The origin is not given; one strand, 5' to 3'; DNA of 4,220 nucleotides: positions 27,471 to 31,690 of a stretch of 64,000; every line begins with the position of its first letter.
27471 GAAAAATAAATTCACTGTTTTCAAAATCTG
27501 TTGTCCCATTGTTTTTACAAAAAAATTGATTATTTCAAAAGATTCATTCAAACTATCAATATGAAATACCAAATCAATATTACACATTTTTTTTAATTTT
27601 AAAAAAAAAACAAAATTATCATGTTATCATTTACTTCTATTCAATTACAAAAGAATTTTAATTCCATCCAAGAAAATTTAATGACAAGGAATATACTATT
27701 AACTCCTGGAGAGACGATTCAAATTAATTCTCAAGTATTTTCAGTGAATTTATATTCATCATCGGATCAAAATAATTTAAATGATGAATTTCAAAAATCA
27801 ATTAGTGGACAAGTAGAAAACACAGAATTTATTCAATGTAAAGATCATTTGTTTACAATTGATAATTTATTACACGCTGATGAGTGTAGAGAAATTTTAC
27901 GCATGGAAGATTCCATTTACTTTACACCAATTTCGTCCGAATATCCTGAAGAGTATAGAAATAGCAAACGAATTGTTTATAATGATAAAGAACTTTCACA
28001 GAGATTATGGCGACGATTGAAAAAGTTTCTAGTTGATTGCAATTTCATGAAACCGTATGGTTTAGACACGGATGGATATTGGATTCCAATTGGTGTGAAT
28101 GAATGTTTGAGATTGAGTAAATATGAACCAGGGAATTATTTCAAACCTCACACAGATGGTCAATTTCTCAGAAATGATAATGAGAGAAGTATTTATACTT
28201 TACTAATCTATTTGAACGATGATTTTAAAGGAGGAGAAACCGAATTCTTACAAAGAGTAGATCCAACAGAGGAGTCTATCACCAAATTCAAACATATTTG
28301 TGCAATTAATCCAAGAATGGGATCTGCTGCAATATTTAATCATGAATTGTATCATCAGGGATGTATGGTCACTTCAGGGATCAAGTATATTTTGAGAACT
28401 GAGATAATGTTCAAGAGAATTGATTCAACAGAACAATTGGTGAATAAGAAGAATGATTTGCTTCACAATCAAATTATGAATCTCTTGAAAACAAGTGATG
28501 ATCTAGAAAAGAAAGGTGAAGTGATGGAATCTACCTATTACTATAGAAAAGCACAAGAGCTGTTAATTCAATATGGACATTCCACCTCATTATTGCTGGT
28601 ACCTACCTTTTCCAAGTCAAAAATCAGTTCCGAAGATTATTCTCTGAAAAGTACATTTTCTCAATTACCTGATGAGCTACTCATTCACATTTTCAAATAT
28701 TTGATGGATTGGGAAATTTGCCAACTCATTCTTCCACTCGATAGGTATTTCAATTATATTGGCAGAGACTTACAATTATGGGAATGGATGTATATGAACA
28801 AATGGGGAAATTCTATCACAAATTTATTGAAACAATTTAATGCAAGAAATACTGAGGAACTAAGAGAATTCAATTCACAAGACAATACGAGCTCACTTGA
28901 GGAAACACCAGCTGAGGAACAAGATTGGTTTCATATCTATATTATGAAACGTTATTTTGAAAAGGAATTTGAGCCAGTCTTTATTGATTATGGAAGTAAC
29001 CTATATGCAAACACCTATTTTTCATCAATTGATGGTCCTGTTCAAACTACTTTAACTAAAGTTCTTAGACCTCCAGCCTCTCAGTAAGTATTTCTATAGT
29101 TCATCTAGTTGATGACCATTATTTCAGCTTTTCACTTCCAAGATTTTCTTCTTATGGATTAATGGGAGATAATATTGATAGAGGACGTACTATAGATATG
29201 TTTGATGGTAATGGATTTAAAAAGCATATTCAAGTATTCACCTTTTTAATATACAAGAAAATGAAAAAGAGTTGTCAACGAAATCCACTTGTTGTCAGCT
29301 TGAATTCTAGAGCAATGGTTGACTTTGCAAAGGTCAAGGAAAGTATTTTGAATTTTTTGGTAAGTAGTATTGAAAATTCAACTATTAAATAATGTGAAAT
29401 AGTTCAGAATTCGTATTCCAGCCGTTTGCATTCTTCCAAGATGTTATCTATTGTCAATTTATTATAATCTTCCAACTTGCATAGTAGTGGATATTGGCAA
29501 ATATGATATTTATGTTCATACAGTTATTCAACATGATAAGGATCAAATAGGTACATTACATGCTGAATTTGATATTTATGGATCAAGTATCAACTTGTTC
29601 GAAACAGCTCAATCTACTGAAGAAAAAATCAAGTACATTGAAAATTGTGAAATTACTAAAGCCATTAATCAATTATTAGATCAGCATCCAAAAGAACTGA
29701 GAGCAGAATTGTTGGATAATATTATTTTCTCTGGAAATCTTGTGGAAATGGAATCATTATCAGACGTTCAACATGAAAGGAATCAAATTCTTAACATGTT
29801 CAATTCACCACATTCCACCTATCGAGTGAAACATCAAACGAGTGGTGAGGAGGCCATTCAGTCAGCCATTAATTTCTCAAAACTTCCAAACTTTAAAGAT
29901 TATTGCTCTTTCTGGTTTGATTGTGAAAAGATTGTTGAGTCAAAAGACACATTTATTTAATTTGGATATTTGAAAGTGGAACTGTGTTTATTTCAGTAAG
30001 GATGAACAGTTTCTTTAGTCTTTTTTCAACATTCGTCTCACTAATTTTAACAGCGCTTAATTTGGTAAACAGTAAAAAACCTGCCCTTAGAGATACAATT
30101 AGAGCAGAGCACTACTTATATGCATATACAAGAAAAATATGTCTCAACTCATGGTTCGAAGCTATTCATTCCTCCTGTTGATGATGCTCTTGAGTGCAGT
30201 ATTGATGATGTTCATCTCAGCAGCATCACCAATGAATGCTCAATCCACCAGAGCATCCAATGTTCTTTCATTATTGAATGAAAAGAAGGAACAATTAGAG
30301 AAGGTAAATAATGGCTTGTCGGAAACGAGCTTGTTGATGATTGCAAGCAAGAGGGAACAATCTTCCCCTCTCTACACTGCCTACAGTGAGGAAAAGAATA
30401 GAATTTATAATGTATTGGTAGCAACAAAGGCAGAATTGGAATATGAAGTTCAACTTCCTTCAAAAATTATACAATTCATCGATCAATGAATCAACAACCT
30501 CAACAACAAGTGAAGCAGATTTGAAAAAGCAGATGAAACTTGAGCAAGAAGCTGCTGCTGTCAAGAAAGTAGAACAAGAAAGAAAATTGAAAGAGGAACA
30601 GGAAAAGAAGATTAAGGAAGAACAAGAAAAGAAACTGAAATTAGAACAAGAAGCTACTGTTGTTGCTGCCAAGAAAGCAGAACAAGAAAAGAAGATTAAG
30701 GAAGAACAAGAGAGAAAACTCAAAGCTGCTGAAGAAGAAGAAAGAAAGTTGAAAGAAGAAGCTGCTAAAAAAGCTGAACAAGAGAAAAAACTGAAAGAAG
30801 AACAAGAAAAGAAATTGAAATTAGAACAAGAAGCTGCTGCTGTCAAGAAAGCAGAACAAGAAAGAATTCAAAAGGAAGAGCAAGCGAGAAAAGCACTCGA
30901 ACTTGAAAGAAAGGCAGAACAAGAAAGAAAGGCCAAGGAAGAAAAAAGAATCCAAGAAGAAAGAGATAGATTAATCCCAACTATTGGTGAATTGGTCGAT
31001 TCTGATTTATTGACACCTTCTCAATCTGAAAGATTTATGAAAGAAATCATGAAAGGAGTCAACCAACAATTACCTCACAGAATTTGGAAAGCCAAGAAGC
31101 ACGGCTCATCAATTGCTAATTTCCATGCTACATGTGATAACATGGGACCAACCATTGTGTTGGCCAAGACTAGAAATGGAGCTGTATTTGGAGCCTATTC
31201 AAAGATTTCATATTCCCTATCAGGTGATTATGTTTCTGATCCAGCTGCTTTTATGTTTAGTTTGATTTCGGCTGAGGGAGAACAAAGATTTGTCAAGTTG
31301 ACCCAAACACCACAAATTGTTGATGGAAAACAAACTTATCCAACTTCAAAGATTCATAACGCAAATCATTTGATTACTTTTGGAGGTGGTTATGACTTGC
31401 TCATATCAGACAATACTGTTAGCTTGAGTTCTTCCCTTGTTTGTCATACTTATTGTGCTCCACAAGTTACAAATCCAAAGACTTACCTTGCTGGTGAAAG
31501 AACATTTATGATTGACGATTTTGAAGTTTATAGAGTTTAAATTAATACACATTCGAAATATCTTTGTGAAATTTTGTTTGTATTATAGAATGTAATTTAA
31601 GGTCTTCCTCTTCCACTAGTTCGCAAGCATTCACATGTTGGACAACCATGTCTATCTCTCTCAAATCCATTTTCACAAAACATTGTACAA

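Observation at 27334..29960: Rosetta-stone fusion: prolyl-4-hydroxylase domain + F-box + actin-related protein in one gene, hidden by a stop codon inside a 44-nt intron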

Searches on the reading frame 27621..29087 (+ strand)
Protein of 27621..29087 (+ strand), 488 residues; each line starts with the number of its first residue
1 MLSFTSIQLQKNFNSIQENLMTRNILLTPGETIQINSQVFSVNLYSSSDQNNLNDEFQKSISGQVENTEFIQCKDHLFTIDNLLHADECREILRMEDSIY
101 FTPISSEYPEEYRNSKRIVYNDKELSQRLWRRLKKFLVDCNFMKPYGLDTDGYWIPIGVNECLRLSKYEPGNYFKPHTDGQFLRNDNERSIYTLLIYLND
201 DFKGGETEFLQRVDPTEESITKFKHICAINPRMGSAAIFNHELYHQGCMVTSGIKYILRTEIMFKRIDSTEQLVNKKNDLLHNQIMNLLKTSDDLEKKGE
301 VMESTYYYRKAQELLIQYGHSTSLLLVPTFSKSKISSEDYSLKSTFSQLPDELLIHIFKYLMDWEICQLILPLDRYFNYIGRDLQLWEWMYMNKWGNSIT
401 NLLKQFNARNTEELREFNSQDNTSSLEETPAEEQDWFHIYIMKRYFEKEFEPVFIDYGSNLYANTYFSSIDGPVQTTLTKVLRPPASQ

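Call 6: find_encoding_contigs(protein=window:27621-29087:+, flank=5000)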
Protein window:27621-29087:+ (488 aa): no gene with exactly this product is on record in the collection.

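Call 18: search_solved_structures(query=window:27621-28838:+, max_evalue=1, show_alignments=2)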
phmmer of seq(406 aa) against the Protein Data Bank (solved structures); distinct sequences matched with E-value up to 1: 4.
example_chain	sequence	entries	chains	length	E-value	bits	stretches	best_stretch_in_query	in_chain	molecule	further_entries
3itq_A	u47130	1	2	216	0.00038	22.8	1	79-257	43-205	Prolyl 4-hydroxylase, alpha subunit domain protein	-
5hv0_A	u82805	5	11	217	0.00039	22.7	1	79-257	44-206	Prolyl 4-Hydroxylase | 2OG-Fe(II) oxygenase | Procollagen-Proline Dioxygenase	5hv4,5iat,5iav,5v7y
5iax_A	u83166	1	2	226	0.00045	22.5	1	79-257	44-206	Procollagen-Proline Dioxygenase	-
5c5t_A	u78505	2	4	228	0.054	15.7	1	161-211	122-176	Prolyl 4-hydroxylase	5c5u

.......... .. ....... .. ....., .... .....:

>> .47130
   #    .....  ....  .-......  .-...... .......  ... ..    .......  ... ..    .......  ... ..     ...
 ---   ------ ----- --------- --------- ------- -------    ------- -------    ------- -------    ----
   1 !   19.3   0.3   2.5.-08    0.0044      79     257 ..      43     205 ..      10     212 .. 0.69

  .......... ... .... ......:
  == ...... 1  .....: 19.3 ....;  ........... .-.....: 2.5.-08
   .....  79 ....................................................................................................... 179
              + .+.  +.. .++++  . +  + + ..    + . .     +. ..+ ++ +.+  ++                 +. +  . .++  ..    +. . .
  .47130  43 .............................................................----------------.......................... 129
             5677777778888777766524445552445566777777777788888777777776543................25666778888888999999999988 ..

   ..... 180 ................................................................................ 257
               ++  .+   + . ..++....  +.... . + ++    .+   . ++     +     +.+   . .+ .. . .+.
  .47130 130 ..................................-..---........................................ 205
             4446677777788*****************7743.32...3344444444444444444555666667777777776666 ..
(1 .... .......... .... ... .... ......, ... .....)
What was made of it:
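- On 2OG/Fe(II) dioxygenase, P4H type (Pfam PF13640 2OG-FeII_Oxy_3): They align with H-x-D, H and K of B. anthracis P4H (call 18).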

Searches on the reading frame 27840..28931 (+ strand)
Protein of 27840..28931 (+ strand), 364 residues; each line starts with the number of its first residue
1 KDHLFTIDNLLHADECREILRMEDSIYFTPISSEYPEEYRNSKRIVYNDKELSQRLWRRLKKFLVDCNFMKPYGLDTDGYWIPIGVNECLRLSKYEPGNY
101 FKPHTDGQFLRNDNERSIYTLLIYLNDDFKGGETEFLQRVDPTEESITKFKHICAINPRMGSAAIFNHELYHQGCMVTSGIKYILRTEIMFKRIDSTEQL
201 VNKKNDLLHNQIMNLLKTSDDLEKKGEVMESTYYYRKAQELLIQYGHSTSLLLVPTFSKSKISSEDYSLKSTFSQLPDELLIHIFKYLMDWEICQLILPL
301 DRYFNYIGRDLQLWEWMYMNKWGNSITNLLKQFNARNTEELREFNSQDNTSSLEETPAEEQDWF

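Call 82: find_homologous_proteins(query=A8, max_evalue=0.00001)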
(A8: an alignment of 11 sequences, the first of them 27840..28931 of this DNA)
Query A8 (11 sequences) (364 aa, profile of the alignment): 91 proteins with E <= 0.00001 among 6003 candidates.
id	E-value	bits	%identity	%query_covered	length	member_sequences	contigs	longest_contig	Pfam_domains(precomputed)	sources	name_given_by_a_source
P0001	5.1e-147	508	70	100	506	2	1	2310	PF13640.13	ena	-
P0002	6.4e-137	474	53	100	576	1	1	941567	PF13640.13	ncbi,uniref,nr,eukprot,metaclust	ncbi:predicted protein [Naegleria gruberi]|uniref:Predicted protein n=1 Tax=Naegleria gruberi TaxID=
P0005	1.1e-128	447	39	89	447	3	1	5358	PF03336.20,PF13640.13,PF12937.13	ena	-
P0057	1.1e-114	401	41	91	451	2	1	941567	PF03336.20,PF13640.13,PF12937.13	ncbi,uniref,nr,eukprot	ncbi:P4Hc domain-containing protein [Naegleria gruberi]|uniref:p4Hc domain-containing protein n=1 Ta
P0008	2.1e-99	351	28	88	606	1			PF13640.13,PF12937.13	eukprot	eukprot:TRINITY_DN65605_c0_g2_i1.p1 TRINITY_DN65605_c0_g2~~TRINITY_DN65605_c0_g2_i1.p1 ORF type:comp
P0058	7.7e-95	336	100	52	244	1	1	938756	PF13640.13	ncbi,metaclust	ncbi:predicted protein, partial [Naegleria gruberi]|metaclust:status=active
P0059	5.5e-71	258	31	88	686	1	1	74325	PF13640.13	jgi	jgi:prolyl 4-hydroxylase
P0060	2.0e-55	206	49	37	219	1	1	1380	PF03336.20,PF13640.13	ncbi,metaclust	ncbi:predicted protein, partial [Naegleria gruberi]|metaclust:status=active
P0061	3.1e-55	206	35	65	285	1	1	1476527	PF13640.13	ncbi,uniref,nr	ncbi:hypothetical protein QLL95_gp0387 [Cotonvirus japonicus]|uniref:Fe2OG dioxygenase domain-contai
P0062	8.6e-46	175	34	53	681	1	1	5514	PF13640.13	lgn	-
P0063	1.9e-45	174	32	65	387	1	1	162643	PF13640.13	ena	-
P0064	2.6e-41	160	30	62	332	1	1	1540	PF13640.13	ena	-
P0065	6.0e-41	159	32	42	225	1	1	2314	PF13640.13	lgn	-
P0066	1.5e-40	157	38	52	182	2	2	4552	PF03336.20,PF13640.13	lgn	-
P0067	5.5e-40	156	40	52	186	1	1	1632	PF13640.13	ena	-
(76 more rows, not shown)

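Call 84: find_encoding_contigs(protein=P0058, flank=5000, max_places=3)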
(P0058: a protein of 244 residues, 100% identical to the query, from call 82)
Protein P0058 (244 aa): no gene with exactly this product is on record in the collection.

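Call 85: list_cluster_members(proteins=[P0058, P0057, P0060, P0002, P0059, P0003, P0004, P0061])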
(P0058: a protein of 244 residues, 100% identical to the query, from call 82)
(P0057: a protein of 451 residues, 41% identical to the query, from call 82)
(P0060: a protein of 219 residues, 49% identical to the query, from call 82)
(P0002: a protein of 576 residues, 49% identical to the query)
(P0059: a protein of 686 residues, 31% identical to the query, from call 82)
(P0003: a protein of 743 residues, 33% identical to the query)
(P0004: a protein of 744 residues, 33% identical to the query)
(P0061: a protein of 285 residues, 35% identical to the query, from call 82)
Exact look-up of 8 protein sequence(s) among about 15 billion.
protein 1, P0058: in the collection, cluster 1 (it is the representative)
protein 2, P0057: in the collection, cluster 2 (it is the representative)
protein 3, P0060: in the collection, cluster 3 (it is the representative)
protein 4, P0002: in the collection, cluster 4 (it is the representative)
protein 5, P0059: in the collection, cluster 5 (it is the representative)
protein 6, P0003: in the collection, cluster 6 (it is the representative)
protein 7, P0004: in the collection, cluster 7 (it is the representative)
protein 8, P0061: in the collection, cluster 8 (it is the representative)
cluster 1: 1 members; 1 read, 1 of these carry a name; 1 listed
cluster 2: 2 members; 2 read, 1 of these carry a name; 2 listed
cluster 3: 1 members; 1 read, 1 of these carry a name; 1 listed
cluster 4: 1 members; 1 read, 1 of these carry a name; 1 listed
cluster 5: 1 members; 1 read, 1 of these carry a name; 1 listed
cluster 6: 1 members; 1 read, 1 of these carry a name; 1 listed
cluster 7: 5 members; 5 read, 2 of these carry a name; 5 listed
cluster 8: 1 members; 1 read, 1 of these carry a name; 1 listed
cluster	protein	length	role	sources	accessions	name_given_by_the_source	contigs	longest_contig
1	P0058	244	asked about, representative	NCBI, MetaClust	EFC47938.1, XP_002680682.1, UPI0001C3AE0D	predicted protein, partial [Naegleria gruberi] | status=active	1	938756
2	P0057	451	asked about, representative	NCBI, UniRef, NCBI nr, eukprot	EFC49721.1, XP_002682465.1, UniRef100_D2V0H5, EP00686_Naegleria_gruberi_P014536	P4Hc domain-containing protein [Naegleria gruberi] | p4Hc domain-containing protein n=1 Tax=Naegleria gruberi TaxID=5762 RepID=D2V0H5_NAEGR | XP_002682465.1 P4Hc domain-containing protein [Naegleria gruberi strain NEG-M]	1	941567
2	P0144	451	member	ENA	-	-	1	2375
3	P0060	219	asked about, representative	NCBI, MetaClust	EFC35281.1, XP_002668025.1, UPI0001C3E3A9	predicted protein, partial [Naegleria gruberi] | status=active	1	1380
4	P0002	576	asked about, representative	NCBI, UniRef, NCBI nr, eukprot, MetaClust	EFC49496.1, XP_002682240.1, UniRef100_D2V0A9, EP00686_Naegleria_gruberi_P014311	predicted protein [Naegleria gruberi] | Predicted protein n=1 Tax=Naegleria gruberi TaxID=5762 RepID=D2V0A9_NAEGR | uncharacterized protein NAEGRDRAFT_45655 [Naegleria gruberi]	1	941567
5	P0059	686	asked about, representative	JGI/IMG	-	prolyl 4-hydroxylase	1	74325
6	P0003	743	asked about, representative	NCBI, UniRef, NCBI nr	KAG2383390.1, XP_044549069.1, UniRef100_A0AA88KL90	hypothetical protein C9374_004061 [Naegleria lovaniensis] | F-box domain-containing protein n=1 Tax=Naegleria lovaniensis TaxID=51637 ... | uncharacterized protein C9374_004061 [Naegleria lovaniensis]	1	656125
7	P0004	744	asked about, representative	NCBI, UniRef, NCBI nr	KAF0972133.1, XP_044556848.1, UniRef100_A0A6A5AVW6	hypothetical protein FDP41_009829 [Naegleria fowleri] | Prolyl 4-hydroxylase alpha subunit domain-containing protein n=1 Tax=Naegleria fowleri ... | uncharacterized protein FDP41_009829 [Naegleria fowleri]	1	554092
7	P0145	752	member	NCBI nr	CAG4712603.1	unnamed protein product [Naegleria fowleri]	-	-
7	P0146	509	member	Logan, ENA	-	-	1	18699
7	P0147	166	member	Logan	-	-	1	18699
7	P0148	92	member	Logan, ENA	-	-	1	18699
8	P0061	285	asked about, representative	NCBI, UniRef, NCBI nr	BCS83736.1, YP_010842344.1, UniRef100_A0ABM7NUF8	hypothetical protein QLL95_gp0387 [Cotonvirus japonicus] | Fe2OG dioxygenase domain-containing protein n=1 Tax=Cotonvirus japonicus TaxID=2811091 ...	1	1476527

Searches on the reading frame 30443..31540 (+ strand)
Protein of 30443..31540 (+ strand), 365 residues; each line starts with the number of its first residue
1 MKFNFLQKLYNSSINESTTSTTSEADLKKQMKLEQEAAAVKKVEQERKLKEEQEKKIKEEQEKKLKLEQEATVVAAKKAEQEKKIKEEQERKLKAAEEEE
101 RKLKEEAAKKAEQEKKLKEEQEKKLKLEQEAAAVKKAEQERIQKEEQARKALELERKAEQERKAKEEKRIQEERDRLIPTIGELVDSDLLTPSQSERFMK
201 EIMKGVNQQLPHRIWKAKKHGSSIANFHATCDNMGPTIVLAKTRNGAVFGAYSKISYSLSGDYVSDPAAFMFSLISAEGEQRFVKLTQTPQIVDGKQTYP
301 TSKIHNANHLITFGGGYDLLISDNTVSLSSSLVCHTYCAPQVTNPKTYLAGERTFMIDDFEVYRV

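Call 68: search_protein_families(library=pfam, proteins=[window:30443-31540:+], max_evalue=0.0001)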
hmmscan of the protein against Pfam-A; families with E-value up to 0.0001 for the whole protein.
window:30443-31540:+ (365 aa): 1 family
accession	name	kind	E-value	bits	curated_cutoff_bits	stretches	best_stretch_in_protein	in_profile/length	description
PF07534.22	TLD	-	1.5e-21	77.5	24.5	1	186-365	4-169/170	TLDc domain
